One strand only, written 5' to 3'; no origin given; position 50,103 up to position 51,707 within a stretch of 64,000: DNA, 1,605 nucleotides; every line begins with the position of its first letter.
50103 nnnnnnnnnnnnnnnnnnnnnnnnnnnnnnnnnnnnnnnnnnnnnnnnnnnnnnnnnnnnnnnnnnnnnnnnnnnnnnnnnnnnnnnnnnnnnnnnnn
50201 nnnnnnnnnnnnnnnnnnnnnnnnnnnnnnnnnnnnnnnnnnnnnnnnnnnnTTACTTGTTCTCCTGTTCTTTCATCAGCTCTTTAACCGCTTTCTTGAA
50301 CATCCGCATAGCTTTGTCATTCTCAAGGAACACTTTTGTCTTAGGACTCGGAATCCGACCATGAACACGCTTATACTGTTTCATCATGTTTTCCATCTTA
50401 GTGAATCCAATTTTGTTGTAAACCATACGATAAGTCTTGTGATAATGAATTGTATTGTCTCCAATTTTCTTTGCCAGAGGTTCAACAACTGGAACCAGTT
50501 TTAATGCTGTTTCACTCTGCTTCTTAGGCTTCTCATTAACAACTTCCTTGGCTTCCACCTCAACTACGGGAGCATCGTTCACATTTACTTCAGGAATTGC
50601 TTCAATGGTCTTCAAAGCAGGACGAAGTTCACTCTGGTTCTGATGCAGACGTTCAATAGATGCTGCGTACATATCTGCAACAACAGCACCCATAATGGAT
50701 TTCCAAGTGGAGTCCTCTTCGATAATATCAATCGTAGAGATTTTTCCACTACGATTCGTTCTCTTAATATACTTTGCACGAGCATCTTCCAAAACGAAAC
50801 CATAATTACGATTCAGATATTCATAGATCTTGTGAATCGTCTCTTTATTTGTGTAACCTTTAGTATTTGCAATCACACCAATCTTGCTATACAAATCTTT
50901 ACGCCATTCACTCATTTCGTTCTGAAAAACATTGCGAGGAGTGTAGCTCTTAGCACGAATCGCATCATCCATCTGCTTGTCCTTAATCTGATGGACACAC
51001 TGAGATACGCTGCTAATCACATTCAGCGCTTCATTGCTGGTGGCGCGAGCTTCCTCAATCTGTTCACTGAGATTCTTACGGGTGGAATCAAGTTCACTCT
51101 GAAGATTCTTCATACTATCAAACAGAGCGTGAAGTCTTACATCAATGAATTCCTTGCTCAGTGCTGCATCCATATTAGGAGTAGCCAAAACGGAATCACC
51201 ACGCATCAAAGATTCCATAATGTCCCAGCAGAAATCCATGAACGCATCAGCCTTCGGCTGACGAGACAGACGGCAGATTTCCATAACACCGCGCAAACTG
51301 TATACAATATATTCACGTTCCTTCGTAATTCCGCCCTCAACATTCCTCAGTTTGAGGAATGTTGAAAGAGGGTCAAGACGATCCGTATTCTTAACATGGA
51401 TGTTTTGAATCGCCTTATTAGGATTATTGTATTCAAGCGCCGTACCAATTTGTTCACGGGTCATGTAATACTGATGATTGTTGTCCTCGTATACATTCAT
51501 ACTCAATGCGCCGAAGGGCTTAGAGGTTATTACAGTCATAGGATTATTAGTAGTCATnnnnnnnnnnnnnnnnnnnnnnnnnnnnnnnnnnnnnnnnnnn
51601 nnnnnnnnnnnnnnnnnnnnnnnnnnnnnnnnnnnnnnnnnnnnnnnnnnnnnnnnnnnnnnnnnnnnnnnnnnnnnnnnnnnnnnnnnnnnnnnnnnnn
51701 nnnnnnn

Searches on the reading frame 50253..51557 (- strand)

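Call 56: search_protein_families(library=phrogs, proteins=[window:50253-51557:-], max_evalue=0.00001)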
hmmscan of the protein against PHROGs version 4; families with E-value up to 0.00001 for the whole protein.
window:50253-51557:- (434 aa): 2 families
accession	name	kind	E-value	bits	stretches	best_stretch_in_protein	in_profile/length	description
phrog_5060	-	transcription regulation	1.5e-09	39.2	1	15-132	12-129/224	anti-repressor Ant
phrog_2011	-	transcription regulation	5e-06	27.4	0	7-117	1-110/275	anti-repressor Ant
